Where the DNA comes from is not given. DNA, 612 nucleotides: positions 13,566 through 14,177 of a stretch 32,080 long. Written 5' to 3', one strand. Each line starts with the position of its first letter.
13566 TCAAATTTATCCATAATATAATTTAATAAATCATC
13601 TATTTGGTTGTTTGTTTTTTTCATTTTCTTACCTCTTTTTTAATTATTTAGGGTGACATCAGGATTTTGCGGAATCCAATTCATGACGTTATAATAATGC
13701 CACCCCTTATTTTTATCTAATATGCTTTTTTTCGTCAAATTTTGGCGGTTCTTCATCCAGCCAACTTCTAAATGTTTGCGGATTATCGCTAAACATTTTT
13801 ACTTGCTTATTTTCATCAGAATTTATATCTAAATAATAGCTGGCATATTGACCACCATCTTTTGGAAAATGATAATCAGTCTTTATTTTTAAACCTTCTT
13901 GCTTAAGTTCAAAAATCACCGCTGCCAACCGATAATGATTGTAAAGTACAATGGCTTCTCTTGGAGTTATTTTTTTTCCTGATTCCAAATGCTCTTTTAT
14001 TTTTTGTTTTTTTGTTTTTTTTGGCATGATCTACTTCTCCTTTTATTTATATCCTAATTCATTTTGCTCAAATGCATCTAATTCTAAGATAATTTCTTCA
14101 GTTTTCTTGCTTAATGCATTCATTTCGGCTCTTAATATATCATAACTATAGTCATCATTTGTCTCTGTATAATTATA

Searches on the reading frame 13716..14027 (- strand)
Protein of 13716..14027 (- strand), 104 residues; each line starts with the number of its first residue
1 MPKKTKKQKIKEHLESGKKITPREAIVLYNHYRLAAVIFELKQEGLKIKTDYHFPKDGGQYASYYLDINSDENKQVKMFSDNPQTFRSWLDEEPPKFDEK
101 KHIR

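Call 54: search_protein_families(library=pfam, proteins=[window:13716-14027:-], max_evalue=0.01)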
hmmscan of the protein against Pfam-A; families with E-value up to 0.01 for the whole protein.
window:13716-14027:- (104 aa): 1 family
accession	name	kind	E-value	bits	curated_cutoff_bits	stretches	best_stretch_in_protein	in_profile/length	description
PF14090.12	HTH_39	-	7e-10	39.1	21.3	1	6-66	2-67/70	Winged helix-turn-helix domain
